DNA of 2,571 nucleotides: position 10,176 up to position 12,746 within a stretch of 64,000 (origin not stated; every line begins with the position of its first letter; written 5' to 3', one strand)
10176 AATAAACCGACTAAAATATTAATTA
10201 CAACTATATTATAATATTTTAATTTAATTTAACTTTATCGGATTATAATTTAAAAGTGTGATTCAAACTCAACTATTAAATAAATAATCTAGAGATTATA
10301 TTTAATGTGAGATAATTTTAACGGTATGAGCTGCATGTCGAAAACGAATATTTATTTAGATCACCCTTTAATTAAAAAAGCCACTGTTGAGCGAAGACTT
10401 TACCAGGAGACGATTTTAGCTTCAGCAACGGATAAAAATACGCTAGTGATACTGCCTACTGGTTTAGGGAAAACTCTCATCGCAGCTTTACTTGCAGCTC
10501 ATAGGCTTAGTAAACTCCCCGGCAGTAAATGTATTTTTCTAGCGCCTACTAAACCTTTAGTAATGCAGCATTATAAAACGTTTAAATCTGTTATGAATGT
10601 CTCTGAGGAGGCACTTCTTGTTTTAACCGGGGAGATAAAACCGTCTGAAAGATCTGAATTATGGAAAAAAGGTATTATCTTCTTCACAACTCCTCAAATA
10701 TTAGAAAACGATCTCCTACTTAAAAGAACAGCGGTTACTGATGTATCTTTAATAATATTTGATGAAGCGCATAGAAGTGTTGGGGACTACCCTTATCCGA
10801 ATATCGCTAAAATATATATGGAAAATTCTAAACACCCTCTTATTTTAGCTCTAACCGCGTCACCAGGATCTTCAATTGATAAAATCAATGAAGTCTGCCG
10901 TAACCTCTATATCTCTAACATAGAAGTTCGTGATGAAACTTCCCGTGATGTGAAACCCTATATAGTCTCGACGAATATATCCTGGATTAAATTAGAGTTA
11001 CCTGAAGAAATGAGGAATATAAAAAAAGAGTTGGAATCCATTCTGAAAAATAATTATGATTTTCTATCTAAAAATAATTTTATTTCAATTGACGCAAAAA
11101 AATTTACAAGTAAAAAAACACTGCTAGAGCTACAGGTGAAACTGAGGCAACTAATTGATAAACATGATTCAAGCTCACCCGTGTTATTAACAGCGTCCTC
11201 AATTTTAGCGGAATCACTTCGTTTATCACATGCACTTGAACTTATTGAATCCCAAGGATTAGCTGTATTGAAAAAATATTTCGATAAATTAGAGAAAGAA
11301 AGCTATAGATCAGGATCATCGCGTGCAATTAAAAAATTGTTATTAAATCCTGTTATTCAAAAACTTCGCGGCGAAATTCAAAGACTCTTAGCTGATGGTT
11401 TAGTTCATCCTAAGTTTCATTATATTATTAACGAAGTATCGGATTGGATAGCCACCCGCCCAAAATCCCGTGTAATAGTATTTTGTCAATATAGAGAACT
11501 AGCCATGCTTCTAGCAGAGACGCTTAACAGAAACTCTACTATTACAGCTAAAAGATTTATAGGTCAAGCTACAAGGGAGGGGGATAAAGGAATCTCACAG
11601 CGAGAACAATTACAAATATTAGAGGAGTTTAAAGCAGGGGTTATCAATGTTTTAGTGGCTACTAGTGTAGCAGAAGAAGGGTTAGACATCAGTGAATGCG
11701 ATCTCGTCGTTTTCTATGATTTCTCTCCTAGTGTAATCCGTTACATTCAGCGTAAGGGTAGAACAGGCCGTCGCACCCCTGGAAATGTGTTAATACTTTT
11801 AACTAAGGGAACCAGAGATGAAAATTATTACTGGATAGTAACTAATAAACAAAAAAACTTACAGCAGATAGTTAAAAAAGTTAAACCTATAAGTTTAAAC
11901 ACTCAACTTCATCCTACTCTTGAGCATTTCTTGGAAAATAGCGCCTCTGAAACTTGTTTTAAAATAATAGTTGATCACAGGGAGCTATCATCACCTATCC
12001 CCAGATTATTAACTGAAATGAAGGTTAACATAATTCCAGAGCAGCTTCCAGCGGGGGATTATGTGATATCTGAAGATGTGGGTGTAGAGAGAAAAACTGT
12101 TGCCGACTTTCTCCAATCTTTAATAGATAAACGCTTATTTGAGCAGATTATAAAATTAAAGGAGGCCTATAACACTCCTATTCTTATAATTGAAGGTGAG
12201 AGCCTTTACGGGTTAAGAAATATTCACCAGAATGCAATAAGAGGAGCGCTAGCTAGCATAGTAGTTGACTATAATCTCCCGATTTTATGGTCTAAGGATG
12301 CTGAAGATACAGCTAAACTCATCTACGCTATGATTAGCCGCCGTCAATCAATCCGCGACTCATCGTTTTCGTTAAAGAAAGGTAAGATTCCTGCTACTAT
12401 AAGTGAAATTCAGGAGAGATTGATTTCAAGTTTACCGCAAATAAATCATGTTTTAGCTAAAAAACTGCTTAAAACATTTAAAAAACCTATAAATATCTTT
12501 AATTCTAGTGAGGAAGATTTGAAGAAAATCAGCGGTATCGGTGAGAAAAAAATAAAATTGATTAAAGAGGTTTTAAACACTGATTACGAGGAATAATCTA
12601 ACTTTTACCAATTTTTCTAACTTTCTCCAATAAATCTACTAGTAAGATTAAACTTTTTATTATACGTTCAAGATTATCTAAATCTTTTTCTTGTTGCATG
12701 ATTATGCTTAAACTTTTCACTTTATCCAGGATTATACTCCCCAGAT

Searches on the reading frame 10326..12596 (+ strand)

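Call 77: search_protein_families(library=pfam, proteins=[window:10326-12596:+], max_evalue=0.00001)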
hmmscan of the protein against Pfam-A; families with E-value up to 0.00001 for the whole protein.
window:10326-12596:+ (756 aa): 6 families
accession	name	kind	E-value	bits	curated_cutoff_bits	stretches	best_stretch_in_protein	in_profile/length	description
PF02732.21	ERCC4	-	8.1e-37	126.7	24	1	549-669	1-140/140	ERCC4 domain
PF00270.35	DEAD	-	1.2e-28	100.4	26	1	27-186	4-166/167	DEAD/DEAH box helicase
PF00271.37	Helicase_C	-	1.1e-25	90.5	23.5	1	368-483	7-109/110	Helicase conserved C-terminal domain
PF04851.21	ResIII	-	2.6e-23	83.1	22.5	1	26-180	7-162/164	Type III restriction enzyme, res subunit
PF21210.2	RNA_helicase_helical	-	1.1e-13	51.7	27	1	240-346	4-105/108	Putative ATP-dependent RNA helicase, helical bundle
PF14520.12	HHH_5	-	1.6e-08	35.3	27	1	699-750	3-55/57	Helix-hairpin-helix domain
